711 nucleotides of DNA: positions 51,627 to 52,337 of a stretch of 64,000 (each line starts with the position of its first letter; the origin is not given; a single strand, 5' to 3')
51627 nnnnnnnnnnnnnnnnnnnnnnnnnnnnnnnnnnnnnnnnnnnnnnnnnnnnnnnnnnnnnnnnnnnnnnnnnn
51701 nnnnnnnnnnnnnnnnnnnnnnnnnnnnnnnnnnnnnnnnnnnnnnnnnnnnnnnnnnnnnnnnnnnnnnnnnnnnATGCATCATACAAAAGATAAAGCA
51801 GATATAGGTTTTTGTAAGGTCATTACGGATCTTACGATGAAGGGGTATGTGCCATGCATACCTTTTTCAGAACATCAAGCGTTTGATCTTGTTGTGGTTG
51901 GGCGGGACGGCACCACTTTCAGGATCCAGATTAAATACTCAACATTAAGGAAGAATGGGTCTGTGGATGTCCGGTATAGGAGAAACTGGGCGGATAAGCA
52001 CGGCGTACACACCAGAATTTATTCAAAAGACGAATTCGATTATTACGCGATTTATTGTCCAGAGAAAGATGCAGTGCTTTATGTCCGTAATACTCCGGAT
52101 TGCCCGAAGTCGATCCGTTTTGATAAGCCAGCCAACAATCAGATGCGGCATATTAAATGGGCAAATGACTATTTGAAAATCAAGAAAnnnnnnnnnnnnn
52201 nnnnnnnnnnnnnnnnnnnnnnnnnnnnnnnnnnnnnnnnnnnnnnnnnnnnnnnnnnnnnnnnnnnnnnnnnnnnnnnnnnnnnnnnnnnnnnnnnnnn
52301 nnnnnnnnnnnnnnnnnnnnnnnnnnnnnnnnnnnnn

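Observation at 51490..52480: tRNA-Arg(UCU) split by an Azoarcus-like group I intron, with an adjacent free-standing PD-(D/E)xK ORF and tRNA-His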

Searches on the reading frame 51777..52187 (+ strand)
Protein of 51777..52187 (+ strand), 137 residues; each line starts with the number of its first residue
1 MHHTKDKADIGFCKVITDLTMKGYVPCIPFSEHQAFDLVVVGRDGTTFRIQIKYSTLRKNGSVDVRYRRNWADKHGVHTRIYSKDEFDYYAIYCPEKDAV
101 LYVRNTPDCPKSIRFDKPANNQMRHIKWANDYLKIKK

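Call 8: search_protein_families(library=pfam, proteins=[window:51777-52187:+], max_evalue=1)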
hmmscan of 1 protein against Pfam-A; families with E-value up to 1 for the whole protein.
window:51777-52187:+ (137 aa): 2 families
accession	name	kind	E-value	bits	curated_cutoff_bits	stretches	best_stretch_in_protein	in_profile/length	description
PF11645.14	PDDEXK_5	-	1.1e-28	100.4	26.1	1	2-133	1-136/138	PD-(D/E)XK endonuclease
PF14498.12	Glyco_hyd_65N_2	-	0.2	12.1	27.7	1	59-122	100-163/234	Glycosyl hydrolase family 65, N-terminal domain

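Call 9: search_solved_structures(query=window:51777-52187:+, max_evalue=10, show_alignments=2)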
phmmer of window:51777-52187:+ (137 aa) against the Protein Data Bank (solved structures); distinct sequences matched with E-value up to 10: 1.
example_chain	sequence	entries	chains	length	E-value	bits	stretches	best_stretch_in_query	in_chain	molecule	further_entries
2ost_A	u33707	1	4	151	0.0062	19.5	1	3-98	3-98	Putative endonuclease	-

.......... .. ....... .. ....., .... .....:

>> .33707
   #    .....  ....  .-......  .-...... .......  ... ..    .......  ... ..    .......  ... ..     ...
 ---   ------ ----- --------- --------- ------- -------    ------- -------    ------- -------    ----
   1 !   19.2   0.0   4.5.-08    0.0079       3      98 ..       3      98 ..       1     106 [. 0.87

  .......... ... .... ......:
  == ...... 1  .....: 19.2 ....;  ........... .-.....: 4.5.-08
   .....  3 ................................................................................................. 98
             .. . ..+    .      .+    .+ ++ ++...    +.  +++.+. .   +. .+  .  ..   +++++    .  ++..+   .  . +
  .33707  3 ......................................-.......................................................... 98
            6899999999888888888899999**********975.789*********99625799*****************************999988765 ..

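Call 10: search_protein_families(library=ncbifam, proteins=[window:51777-52187:+], max_evalue=1)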
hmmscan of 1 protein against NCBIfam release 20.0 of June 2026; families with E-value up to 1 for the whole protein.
window:51777-52187:+ (137 aa): 1 family
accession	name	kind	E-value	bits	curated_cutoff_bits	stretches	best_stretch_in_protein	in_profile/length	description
NF002608.0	PRK02260.3-1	equivalog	0.049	13.5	272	1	20-86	67-126/158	S-ribosylhomocysteine lyase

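Call 37: find_encoding_contigs(protein=window:51777-52187:+, flank=3000, max_places=6)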
Protein window:51777-52187:+ (137 aa): no gene with exactly this product is on record in the collection.

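Call 38: find_homologous_proteins(query=window:51777-52187:+, max_evalue=0.00001)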
Query window:51777-52187:+ (137 aa): 112 proteins with E <= 0.00001 among 114 candidates.
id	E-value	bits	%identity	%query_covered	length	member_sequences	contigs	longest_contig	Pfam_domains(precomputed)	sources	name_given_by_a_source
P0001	6.4e-91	319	98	100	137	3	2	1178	PF11645.15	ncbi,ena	-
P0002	3.2e-68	246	75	99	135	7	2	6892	PF11645.15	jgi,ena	jgi:hypothetical protein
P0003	5.8e-67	242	76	99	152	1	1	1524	PF11645.15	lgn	-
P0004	8.5e-65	235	71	99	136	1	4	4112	PF11645.15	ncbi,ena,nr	ncbi:MAG: group I intron-associated PD-(D/E)XK endonuclease [Candidatus Omnitrophota bacterium]|nr:g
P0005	9.1e-65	235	72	99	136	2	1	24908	PF11645.15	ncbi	-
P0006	1.7e-64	234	72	99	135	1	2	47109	PF11645.15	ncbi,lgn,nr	ncbi:MAG: hypothetical protein HY209_00965 [Candidatus Omnitrophica bacterium]|nr:hypothetical prote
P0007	2.9e-64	233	67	100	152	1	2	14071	PF11645.15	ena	-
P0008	9.5e-64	231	71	100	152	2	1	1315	PF11645.15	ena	-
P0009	1.5e-63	231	70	99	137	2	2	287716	PF11645.15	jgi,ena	-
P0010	3.1e-63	230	69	98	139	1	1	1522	PF11645.15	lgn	-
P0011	4.8e-63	229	69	99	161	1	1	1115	PF11645.15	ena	-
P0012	5.4e-63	229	66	100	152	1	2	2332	PF11645.15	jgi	-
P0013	1.3e-62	228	67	100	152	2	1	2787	PF11645.15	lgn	-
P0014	1.3e-62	228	69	100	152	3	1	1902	PF11645.15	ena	-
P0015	2.2e-62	227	68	99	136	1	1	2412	PF11645.15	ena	-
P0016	2.3e-62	227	67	100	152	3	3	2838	PF11645.15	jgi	-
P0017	2.5e-62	227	68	100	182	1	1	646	PF11645.15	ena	-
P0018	1.5e-61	224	66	100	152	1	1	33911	PF11645.15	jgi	-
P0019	1.7e-61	224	66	100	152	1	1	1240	PF11645.15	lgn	-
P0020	2.1e-61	224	68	99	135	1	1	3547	PF11645.15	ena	-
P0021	2.9e-61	223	67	100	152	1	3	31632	PF11645.15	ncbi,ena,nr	ncbi:MAG: hypothetical protein ISS90_02435 [Candidatus Omnitrophica bacterium]|nr:hypothetical prote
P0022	4.0e-61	223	68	99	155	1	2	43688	PF11645.15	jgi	-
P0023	6.6e-61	222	66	100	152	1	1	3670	PF11645.15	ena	-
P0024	1.2e-60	221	67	100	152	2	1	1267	PF11645.15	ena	-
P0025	2.1e-60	220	68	97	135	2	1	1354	PF11645.15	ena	-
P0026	2.3e-60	220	64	100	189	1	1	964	PF11645.15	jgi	jgi:hypothetical protein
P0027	2.9e-60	220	64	100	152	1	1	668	PF11645.15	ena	-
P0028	4.2e-60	219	66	99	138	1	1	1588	PF11645.15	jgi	jgi:hypothetical protein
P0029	5.8e-60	219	64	100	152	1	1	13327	PF11645.15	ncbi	-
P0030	6.2e-60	219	64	100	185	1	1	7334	PF11645.15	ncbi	ncbi:MAG: group I intron-associated PD-(D/E)XK endonuclease [Candidatus Omnitrophota bacterium]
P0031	6.2e-60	219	67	97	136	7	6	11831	PF11645.15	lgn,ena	-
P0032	1.1e-59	218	66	100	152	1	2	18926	PF11645.15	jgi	-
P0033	1.3e-59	218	67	99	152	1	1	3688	PF11645.15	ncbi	-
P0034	1.4e-59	218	66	99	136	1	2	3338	PF11645.15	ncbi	-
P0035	1.5e-59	218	66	99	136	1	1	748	PF11645.15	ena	-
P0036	1.7e-59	218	66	100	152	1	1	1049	PF11645.15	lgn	-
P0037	2.6e-59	217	66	100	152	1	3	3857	PF11645.15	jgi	jgi:hypothetical protein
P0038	2.7e-59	217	66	100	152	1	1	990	PF11645.15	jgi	jgi:hypothetical protein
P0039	3.6e-59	216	65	100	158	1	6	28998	PF11645.15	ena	-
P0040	4.8e-59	216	66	100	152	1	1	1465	PF11645.15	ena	-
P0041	1.1e-58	215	64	100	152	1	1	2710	PF11645.15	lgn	-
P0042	1.3e-58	215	65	100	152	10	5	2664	PF11645.15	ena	-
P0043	1.6e-58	214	64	100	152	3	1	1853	PF11645.15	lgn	-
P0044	2.1e-58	214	65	100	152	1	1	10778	PF11645.15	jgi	-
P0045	3.4e-58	213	66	100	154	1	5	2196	PF11645.15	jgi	-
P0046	4.6e-58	213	64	99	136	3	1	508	PF11645.15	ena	-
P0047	5.8e-58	213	64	99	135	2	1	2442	PF11645.15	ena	-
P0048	6.5e-58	212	65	100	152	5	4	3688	PF11645.15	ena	-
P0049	7.3e-58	212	62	100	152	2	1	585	PF11645.15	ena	-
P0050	8.5e-58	212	65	99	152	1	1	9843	PF11645.15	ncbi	-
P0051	1.2e-57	212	64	100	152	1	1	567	PF11645.15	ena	-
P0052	1.3e-57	211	63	100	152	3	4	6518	PF11645.15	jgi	jgi:hypothetical protein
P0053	1.5e-57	211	61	99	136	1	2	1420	PF11645.15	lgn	-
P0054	1.6e-57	211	64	100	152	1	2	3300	PF11645.15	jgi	-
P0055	1.7e-57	211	64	100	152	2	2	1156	PF11645.15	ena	-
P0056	1.7e-57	211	64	99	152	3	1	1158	PF11645.15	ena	-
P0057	2.2e-57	211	61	100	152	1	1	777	PF11645.15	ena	-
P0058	2.4e-57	211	65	100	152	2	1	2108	PF11645.15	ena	-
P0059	2.6e-57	210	63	100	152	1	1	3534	PF11645.15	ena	-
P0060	2.9e-57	210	62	100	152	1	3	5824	PF11645.15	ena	-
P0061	3.2e-57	210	63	99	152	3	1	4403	PF11645.15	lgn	-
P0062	5.0e-57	210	62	100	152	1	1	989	PF11645.15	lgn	-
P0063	6.2e-57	209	61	100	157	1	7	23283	PF11645.15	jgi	jgi:hypothetical protein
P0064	6.6e-57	209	61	100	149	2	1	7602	PF11645.15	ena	-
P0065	8.9e-57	209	62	99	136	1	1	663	PF11645.15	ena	-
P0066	9.0e-57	209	64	100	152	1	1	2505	PF11645.15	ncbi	ncbi:MAG: group I intron-associated PD-(D/E)XK endonuclease [Candidatus Omnitrophota bacterium]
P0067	1.1e-56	208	62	99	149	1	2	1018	PF11645.15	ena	-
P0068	1.3e-56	208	61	100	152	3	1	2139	PF11645.15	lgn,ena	-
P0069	1.9e-56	208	63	100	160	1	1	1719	PF11645.15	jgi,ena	-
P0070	1.9e-56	208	65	99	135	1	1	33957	PF11645.15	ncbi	-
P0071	3.0e-56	207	64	100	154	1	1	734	PF11645.15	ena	-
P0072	6.8e-56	206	61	100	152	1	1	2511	PF11645.15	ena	-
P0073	1.0e-55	205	61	100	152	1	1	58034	PF11645.15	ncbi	-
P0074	1.5e-55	205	63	99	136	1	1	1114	PF11645.15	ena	-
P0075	4.8e-55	203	61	100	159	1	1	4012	PF11645.15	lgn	-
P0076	1.2e-54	202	59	99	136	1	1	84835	PF11645.15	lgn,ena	-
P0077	1.3e-54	202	61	99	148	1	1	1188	PF11645.15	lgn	-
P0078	1.4e-54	202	60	100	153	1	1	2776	PF11645.15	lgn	-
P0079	1.7e-54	201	61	100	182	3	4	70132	PF11645.15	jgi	-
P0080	2.3e-54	201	57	100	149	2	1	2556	PF11645.15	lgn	-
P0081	2.5e-54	201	60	100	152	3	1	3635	PF11645.15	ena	-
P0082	3.2e-54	200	61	99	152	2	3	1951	PF11645.15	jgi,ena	-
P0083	3.6e-54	200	59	99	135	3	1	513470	PF11645.15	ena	-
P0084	3.9e-54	200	64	100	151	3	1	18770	PF11645.15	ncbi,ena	ncbi:MAG: group I intron-associated PD-(D/E)XK endonuclease [Candidatus Omnitrophota bacterium]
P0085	8.7e-54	199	58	100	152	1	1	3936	PF11645.15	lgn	-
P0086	9.4e-54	199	58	100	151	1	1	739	PF11645.15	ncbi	-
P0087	1.1e-53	199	60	100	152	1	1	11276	PF11645.15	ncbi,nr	ncbi:MAG: group I intron-associated PD-(D/E)XK endonuclease [Candidatus Omnitrophota bacterium]|nr:g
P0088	5.1e-53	197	55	100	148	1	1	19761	PF11645.15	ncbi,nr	ncbi:MAG: hypothetical protein KBA46_01435 [Candidatus Omnitrophica bacterium]|nr:hypothetical prote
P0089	1.2e-52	195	57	99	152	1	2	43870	PF11645.15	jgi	-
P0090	2.2e-52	194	57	99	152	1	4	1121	PF11645.15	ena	-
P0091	4.3e-52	194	62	97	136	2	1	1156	PF11645.15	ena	-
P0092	6.6e-52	193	58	99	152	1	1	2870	PF11645.15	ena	-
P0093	1.2e-51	192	57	99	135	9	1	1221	PF11645.15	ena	-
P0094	5.2e-51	190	61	100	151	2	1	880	PF11645.15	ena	-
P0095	5.7e-51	190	57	100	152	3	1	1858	PF11645.15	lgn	-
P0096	2.6e-50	188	60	100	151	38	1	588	PF11645.15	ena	-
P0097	3.8e-50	187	59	99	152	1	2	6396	PF11645.15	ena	-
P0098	4.1e-50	187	66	84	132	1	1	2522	PF11645.15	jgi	-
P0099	8.8e-50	186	59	100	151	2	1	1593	PF11645.15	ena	-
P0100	5.5e-47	177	58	96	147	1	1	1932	PF11645.15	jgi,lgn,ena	-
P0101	7.7e-46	173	64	80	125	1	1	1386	PF11645.15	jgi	jgi:hypothetical protein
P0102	1.1e-42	163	53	100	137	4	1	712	PF11645.15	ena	-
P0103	2.3e-39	152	56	79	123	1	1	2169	PF11645.15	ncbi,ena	-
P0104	4.8e-38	148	61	72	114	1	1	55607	PF11645.15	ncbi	ncbi:MAG: group I intron-associated PD-(D/E)XK endonuclease [bacterium]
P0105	1.5e-34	137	46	99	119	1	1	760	PF11645.15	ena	-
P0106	2.5e-32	129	48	98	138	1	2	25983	PF11645.15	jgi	jgi:hypothetical protein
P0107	2.1e-30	123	61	66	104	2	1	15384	PF11645.15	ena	-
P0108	1.0e-23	102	40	98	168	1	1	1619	PF11645.15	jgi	jgi:hypothetical protein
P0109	4.8e-23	99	47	75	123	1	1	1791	PF11645.15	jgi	-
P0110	1.8e-21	94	38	99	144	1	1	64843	PF11645.15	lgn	-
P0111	1.3e-18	85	37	98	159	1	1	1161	PF11645.15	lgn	-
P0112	2.9e-18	84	41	84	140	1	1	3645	PF11645.15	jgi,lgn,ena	-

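Call 39: find_encoding_contigs(protein=P0001, flank=3000, max_places=4)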
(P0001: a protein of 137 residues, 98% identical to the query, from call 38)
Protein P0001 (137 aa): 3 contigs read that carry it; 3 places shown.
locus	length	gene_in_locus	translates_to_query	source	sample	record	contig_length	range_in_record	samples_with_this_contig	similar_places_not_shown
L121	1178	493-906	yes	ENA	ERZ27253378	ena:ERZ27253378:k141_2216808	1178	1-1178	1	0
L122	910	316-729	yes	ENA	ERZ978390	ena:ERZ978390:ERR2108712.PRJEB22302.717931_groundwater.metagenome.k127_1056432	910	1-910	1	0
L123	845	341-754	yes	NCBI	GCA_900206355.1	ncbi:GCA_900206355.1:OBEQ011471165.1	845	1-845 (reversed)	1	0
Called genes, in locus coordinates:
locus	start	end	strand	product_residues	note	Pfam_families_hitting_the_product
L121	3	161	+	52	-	?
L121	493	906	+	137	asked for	PF11645:PDDEXK_5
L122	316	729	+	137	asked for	PF11645:PDDEXK_5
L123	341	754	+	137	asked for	PF11645:PDDEXK_5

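Call 40: find_encoding_contigs(protein=P0002, flank=3000, max_places=4)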
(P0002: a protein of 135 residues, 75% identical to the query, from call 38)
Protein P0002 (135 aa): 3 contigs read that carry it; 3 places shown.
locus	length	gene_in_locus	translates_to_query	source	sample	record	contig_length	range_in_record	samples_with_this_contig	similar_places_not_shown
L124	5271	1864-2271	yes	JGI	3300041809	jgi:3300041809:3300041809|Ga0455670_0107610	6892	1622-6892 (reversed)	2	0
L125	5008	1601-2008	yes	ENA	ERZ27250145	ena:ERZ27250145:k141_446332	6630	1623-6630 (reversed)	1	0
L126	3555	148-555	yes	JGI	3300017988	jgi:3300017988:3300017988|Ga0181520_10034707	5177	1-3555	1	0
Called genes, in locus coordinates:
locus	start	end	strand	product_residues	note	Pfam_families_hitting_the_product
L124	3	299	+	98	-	?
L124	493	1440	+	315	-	-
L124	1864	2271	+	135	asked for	PF11645:PDDEXK_5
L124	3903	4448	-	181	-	PF12844:HTH_19, PF13560:HTH_31, PF01381:HTH_3, PF13413:HTH_25 (weak)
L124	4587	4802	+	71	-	-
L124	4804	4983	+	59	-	-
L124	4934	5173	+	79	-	PF18903:DUF5659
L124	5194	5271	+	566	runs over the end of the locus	?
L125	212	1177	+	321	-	-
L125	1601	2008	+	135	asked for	PF11645:PDDEXK_5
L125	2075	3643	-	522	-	PF00239:Resolvase, PF07508:Recombinase, PF13408:Zn_ribbon_recom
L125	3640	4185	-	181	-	PF12844:HTH_19, PF13560:HTH_31, PF01381:HTH_3, PF13413:HTH_25 (weak)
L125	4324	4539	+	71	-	-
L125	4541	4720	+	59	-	-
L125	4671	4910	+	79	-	PF18903:DUF5659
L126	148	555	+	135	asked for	PF11645:PDDEXK_5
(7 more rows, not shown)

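Call 41: find_encoding_contigs(protein=P0005, flank=3000, max_places=3)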
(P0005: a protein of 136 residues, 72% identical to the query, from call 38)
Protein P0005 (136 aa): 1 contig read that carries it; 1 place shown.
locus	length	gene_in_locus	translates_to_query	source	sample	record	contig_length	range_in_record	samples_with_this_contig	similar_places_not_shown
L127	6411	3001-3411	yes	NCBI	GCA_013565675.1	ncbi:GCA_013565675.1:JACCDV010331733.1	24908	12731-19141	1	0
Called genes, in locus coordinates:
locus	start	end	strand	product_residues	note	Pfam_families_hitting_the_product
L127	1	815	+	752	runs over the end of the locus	PF01590:GAF, PF13185:GAF_2, PF13492:GAF_3, PF05524:PEP-utilisers_N, PF00391:PEP-utilizers, PF02896:PEP-utilizers_C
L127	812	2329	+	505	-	-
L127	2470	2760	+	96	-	PF01541:GIY-YIG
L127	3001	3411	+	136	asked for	PF11645:PDDEXK_5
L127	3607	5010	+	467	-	PF05977:MFS_3, PF12832:MFS_1_like (weak), PF00083:Sugar_tr, PF07690:MFS_1, PF03137:OATP (weak)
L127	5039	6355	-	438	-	PF02771:Acyl-CoA_dh_N, PF02770:Acyl-CoA_dh_M, PF00441:Acyl-CoA_dh_1, PF08028:Acyl-CoA_dh_2, PF22924:ACOX_C_alpha1 (weak)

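Call 42: find_encoding_contigs(protein=P0006, flank=3000, max_places=3)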
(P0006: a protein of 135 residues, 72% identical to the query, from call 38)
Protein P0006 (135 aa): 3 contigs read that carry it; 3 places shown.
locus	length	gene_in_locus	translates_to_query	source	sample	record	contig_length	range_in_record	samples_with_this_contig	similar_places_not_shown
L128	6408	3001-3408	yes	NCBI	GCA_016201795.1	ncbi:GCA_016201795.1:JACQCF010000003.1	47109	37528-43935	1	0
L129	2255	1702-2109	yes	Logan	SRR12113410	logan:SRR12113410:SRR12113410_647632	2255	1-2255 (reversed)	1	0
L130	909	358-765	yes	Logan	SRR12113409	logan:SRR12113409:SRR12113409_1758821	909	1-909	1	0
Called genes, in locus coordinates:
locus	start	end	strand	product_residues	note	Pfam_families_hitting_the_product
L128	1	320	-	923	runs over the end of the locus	PF05359:DUF748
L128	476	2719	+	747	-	PF13185:GAF_2, PF01590:GAF, PF13492:GAF_3, PF05524:PEP-utilisers_N, PF00391:PEP-utilizers, PF02896:PEP-utilizers_C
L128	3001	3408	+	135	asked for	PF11645:PDDEXK_5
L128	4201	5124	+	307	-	-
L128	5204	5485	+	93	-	PF18924:DUF5674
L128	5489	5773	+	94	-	-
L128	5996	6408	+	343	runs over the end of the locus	PF02661:Fic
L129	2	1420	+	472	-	?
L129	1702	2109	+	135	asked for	PF11645:PDDEXK_5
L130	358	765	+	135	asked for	PF11645:PDDEXK_5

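Call 54: find_related_loci(query=window:51777-52187:+, collection=metagenome_contigs, flank=1500)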
Query window:51777-52187:+ (137 aa) in metagenome_contigs; peptide patterns used: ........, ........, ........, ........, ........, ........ (x = any residue, [..] = any of these).
86 stretches matched a pattern; 32 encode a relative of the query (tblastn E <= 1e-3); 32 distinct loci.
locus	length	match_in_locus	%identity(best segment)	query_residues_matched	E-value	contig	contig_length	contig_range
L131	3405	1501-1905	70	1-135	3e-68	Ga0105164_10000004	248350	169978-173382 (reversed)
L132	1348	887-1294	66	1-136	6e-69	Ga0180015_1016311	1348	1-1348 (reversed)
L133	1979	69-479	66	1-137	1e-65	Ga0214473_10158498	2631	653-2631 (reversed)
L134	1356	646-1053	65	1-136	4e-66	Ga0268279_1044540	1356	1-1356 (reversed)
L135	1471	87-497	64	1-137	6e-65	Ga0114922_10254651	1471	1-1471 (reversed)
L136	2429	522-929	63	1-136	2e-62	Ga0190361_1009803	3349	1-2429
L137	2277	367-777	62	1-137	1e-62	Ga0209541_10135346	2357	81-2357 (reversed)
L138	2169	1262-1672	60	1-137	1e-62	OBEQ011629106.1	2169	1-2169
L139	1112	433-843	61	1-137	5e-65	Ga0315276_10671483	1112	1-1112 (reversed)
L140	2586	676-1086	61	1-137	2e-61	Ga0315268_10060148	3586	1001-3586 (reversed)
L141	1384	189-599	63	1-137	8e-64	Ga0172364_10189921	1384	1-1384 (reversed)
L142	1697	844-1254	60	1-137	7e-63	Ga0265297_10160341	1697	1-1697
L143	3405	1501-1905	60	1-135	8e-61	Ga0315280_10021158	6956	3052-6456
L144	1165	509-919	59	1-137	4e-64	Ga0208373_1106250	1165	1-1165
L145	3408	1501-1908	62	1-136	1e-60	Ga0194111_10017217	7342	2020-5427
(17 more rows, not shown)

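Call 68: predict_structure(alignment_id=A3)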
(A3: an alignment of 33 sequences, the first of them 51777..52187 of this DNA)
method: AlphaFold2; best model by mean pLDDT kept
length: 137 residues; sequences in the alignment: 33
mean_pLDDT: 87.6   pTM: 0.81
mean pLDDT of the five models: 87.6, 87.5, 87.5, 86.8, 86.8
residues with pLDDT >= 90: 78; 70-90: 47; 50-70: 10; < 50: 2
segments of 3 or more residues with pLDDT < 50: none
pLDDT, mean of each block of 10 residues (from residue 1): 70 97 92 87 94 91 85 89 92 96 91 79 73 90
secondary structure, 60 per line:
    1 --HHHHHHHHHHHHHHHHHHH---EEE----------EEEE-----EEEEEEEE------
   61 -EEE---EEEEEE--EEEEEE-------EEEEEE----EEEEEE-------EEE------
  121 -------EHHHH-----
elements in order: H3-21 E25-27 E38-41 E47-54 E62-64 E68-73 E76-81 E89-94 E99-104 E112-114 H129-132

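Call 71: fold_search(model_id=the predicted structure, library=pdb)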
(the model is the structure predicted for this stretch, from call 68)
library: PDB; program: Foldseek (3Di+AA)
matches with E <= 10: 285; with E <= 0.001: 4
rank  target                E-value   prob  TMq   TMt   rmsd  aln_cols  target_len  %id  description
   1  2ost_A                1.2e-08  1.00  0.74  0.69   3.2       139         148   22  The structure of a bacterial homing endonuclease : I-Ssp6803I (released 2007-03-20)
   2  2ost_B                1.2e-08  1.00  0.70  0.66   3.5       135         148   20  The structure of a bacterial homing endonuclease : I-Ssp6803I (released 2007-03-20)
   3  2ost_C                1.3e-05  1.00  0.59  0.59   4.6       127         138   22  The structure of a bacterial homing endonuclease : I-Ssp6803I (released 2007-03-20)
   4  2ost_D                6.3e-04  1.00  0.56  0.57   5.2       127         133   20  The structure of a bacterial homing endonuclease : I-Ssp6803I (released 2007-03-20)
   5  9jt2_F                8.4e-03  1.00  0.50  0.19   7.1       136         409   13  substrate-bound NbaSPARDA complexes (released 2025-04-02)
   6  9jt2_B                1.9e-02  0.99  0.52  0.20   6.6       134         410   10  substrate-bound NbaSPARDA complexes (released 2025-04-02)
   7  1gef_E                3.3e-02  0.98  0.46  0.53   4.2       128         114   13  Crystal structure of the archaeal holliday junction resolvase HJC (released 2001-03-21)
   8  1eo3_A                3.8e-02  0.66  0.30  0.19  14.7       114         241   12  INHIBITION OF ECORV ENDONUCLEASE BY DEOXYRIBO-3'-S-PHOSPHOROTHIOLATES: A HIGH RESOLUTION X-RAY CRYSTALLOGRAPHIC STUDY (released 2000-04-04)
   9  9vx6_T                4.3e-02  1.00  0.56  0.21   3.8       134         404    8  Helical structure of gRNA-tDNA SPARDA complex (released 2026-01-14)
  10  2rve_B                4.5e-02  0.38  0.26  0.19  14.7       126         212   12  THE CRYSTAL STRUCTURE OF ECORV ENDONUCLEASE AND OF ITS COMPLEXES WITH COGNATE AND NON-COGNATE DNA SEGMENTS (released 1992-01-15)
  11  9qcc_Y                4.8e-02  1.00  0.51  0.20   4.7       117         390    8  Activated XauSPARDA filament assembly with bound dsDNA substrate (released 2025-12-17)
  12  2ge5_A                5.1e-02  0.60  0.27  0.18   8.6       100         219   13  EcoRV Restriction Endonuclease C-terminal deletion mutant/GATATC/Ca2+ (released 2006-07-04)
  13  1b96_A                5.4e-02  0.63  0.27  0.18   7.9       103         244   14  ANALYSIS OF A MUTATIONAL HOT-SPOT IN THE ECORV RESTRICTION ENDONUCLEASE: A CATALYTIC ROLE FOR A MAIN CHAIN CARBONYL GR (released 1999-02-26)
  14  1eop_B                6.5e-02  0.35  0.28  0.18  12.8       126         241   13  ECORV BOUND TO COGNATE DNA (released 2000-04-04)
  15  9jsz_B                6.9e-02  0.96  0.48  0.18   6.8       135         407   12  active NbaSPARDA complexes (released 2025-04-02)
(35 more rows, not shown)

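Call 88: search_protein_families(library=padloc, proteins=[window:51777-52187:+], max_evalue=0.01)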
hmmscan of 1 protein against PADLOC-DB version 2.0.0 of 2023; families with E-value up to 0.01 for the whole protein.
window:51777-52187:+ (137 aa): 1 family
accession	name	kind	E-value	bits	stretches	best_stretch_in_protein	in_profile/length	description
PDLC03700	HEase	-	0.00038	18.6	1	4-103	3-101/150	homing endonuclease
